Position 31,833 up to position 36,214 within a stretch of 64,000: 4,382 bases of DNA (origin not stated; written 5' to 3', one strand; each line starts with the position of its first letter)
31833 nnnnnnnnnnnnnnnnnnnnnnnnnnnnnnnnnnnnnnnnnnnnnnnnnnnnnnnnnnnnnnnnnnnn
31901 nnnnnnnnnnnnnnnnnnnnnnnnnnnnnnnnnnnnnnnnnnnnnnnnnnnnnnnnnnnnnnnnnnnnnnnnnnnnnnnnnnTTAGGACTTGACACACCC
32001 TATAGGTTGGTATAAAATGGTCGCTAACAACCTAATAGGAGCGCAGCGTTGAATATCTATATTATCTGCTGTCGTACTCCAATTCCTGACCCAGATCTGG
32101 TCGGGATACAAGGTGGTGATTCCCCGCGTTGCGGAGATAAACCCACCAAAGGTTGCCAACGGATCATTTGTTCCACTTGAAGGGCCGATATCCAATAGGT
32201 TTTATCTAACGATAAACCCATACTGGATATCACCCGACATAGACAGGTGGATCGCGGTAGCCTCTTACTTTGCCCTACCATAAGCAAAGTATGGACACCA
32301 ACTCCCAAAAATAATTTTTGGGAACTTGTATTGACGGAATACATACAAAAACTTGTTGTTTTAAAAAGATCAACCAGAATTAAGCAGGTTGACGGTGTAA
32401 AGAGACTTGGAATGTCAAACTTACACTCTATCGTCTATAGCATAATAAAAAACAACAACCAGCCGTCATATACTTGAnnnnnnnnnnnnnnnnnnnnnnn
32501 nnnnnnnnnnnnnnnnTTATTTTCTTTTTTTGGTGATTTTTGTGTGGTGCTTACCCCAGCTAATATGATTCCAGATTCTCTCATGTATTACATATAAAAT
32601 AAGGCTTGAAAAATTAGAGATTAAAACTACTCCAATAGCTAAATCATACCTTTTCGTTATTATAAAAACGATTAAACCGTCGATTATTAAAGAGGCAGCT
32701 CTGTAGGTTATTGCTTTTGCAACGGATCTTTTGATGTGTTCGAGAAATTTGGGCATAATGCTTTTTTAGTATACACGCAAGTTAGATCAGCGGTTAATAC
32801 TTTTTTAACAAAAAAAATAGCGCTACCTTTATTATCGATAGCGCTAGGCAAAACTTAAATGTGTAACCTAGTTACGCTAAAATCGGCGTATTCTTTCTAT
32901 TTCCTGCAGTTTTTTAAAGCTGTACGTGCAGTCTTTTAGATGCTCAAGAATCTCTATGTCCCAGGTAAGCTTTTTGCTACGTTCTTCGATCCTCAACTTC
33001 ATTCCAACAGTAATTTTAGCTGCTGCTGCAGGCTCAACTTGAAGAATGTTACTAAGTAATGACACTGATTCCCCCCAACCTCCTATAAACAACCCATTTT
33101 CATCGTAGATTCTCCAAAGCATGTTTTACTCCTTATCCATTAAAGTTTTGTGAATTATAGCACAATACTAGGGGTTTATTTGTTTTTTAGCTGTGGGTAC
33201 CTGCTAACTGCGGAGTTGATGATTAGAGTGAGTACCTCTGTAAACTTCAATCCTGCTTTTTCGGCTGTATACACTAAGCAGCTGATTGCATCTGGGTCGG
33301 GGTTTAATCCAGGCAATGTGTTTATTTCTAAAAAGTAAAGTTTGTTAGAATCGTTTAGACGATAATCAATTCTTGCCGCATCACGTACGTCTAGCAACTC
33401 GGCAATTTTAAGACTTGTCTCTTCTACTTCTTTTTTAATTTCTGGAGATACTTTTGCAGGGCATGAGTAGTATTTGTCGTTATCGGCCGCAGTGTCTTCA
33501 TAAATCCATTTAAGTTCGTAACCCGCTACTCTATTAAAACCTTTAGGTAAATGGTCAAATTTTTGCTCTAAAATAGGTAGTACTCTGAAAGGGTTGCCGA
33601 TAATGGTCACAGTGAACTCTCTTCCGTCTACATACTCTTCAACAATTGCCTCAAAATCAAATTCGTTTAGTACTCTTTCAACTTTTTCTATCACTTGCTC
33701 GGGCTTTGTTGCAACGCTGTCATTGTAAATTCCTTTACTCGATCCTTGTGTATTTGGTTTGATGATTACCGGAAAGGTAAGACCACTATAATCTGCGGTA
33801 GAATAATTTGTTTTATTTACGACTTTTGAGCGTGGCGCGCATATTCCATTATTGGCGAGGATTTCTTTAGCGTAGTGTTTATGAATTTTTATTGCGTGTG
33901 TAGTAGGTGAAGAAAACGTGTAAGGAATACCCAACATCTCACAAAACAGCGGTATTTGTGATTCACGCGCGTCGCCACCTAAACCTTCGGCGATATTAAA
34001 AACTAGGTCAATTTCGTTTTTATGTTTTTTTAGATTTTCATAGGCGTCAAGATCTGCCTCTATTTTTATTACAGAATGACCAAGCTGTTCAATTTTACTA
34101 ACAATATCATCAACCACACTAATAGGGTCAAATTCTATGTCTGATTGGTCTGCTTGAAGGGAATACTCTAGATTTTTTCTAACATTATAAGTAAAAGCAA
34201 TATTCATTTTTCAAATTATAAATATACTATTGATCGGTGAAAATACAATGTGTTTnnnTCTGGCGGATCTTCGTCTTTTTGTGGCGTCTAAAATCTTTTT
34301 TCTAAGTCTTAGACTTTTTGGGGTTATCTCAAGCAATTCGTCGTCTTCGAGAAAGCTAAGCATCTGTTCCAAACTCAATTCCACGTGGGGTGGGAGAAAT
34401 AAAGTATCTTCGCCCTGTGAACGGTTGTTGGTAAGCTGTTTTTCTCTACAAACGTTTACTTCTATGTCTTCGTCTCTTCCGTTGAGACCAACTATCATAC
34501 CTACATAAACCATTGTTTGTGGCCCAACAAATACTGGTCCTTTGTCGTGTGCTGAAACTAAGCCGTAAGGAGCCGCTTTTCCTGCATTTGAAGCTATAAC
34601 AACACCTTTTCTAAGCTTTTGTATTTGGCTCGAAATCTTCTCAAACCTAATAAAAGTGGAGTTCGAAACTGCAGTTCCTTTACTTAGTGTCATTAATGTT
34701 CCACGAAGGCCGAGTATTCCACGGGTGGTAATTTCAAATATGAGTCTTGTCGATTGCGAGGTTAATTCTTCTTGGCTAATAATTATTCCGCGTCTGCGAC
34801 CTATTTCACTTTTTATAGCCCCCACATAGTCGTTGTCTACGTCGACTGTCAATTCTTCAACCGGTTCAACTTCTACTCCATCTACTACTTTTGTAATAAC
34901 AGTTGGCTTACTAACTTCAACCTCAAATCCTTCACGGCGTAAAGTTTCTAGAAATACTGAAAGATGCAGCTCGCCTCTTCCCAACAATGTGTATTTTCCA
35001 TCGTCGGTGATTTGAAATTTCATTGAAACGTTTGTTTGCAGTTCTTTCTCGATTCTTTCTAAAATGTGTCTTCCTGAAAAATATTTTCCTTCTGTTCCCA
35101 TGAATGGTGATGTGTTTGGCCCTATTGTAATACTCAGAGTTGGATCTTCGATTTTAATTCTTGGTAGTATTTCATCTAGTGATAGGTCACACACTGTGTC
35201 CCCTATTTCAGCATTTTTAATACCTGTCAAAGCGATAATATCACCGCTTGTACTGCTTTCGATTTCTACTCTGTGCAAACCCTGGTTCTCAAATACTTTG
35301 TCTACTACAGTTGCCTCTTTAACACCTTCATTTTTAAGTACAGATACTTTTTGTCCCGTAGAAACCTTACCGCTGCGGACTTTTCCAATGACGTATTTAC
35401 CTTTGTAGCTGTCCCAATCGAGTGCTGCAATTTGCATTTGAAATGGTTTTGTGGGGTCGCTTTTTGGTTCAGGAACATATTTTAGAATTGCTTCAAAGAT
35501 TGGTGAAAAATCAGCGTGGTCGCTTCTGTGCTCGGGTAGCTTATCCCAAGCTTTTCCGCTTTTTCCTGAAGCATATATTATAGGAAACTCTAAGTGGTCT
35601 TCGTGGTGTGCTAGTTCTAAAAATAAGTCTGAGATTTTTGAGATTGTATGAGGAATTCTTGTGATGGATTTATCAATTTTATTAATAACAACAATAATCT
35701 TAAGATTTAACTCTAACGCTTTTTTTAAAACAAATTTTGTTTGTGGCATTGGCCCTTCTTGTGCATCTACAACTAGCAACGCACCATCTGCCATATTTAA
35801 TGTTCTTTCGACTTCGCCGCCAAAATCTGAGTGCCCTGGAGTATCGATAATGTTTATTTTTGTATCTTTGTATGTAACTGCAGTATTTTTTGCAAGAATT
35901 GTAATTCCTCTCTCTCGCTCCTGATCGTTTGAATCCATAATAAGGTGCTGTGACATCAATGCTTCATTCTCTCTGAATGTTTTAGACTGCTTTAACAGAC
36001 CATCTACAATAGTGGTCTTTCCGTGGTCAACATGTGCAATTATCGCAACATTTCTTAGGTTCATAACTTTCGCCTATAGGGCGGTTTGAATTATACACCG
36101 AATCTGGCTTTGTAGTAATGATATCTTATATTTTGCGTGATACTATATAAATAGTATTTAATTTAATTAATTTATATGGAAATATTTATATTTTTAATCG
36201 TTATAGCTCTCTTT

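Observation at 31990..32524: ORF-free, GC-enriched ~490-nt unit with its own promoter and strong terminator: candidate structured ncRNA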

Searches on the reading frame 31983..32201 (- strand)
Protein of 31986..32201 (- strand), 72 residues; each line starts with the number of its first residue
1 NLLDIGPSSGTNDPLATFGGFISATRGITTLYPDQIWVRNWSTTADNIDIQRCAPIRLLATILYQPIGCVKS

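Call 24: search_protein_families(library=pfam, proteins=[window:31983-32195:-], max_evalue=1)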
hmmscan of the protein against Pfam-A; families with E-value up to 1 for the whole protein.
window:31983-32195:- (70 aa): 0 families

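Call 67: search_protein_families(library=ncbifam, proteins=[window:31986-32201:-], max_evalue=1)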
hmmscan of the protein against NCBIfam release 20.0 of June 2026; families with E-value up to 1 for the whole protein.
seq(72 aa): 0 families

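Call 68: search_protein_families(library=phrogs, proteins=[window:31986-32201:-], max_evalue=1)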
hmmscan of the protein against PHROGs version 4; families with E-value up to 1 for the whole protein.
seq(72 aa): 0 families

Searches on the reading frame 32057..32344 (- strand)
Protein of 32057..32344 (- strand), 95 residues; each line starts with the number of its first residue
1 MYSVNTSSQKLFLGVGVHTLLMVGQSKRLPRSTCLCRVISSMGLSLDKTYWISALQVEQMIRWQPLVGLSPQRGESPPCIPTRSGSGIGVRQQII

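Call 24: search_protein_families(library=pfam, proteins=[window:32057-32344:-], max_evalue=1)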
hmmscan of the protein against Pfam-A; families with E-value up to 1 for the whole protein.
window:32057-32344:- (95 aa): 1 family
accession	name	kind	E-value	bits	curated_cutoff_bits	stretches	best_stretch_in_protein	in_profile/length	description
PF03603.18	DNA_III_psi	-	0.049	14.3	22.2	1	19-60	37-78/127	DNA polymerase III psi subunit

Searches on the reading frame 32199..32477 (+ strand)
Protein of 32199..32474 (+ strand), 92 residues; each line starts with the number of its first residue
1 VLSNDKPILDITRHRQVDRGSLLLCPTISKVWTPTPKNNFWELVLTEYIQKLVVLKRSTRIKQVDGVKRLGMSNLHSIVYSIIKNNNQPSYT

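Call 24: search_protein_families(library=pfam, proteins=[window:32247-32477:+], max_evalue=1)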
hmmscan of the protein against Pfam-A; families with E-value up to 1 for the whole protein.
window:32247-32477:+ (76 aa): 0 families

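Call 28: search_protein_representatives(protein=window:32247-32474:+)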
Query: 76 residues. Proteins with E-value up to 0.001 (for the whole library): 1; up to 1e-10: 0; up to 1e-30: 0. The best 1 are listed.
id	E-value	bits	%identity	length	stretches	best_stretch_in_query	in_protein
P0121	3.6e-06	43.4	32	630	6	3-28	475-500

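Call 67: search_protein_families(library=ncbifam, proteins=[window:32199-32474:+], max_evalue=1)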
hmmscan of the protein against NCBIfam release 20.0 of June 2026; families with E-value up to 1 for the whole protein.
seq(92 aa): 0 families

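Call 68: search_protein_families(library=phrogs, proteins=[window:32199-32474:+], max_evalue=1)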
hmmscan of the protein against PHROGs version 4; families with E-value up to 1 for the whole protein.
seq(92 aa): 0 families

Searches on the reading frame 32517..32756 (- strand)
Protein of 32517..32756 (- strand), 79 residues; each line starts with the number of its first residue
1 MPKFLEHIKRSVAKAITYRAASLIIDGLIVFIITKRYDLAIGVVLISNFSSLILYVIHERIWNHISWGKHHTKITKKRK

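Call 24: search_protein_families(library=pfam, proteins=[window:32517-32756:-], max_evalue=1)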
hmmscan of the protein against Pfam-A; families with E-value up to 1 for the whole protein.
window:32517-32756:- (79 aa): 2 families
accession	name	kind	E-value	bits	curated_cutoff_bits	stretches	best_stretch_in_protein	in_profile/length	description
PF09834.14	DUF2061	-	2.4e-11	44.3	23.1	1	12-63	1-52/52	Predicted membrane protein (DUF2061)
PF09881.14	DUF2108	-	0.0029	18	29.6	1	21-57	30-67/70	Predicted membrane protein (DUF2108)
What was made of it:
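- Checked: A convergent small gene (32517-32756, -) lies downstream and is a real DUF2061 gene (Pfam E 2.4e-11, call 24).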

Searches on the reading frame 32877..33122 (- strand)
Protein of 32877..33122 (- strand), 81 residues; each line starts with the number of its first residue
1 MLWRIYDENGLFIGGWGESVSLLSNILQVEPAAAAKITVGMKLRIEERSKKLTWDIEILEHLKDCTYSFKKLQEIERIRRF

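Call 24: search_protein_families(library=pfam, proteins=[window:32877-33122:-], max_evalue=1)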
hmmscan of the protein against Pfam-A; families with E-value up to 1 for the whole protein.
window:32877-33122:- (81 aa): 1 family
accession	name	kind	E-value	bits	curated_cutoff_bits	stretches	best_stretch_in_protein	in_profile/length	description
PF18611.7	IL3Ra_N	-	0.18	12.1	26.1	1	42-75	3-36/78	IL-3 receptor alpha chain N-terminal domain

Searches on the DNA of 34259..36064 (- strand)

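Call 52: search_rna_families(sources=[L105, L109, L111], threshold=gathering)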
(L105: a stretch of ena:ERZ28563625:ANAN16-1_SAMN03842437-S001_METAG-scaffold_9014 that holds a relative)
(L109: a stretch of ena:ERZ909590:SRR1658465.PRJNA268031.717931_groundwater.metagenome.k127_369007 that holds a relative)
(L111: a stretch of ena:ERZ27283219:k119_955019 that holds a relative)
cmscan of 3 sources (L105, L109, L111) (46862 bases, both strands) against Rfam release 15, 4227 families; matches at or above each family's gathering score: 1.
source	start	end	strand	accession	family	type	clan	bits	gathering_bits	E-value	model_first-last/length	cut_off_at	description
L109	9407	9477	-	RF00005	tRNA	Gene; tRNA;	CL00001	52.3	29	1.7e-08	1-71/71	no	tRNA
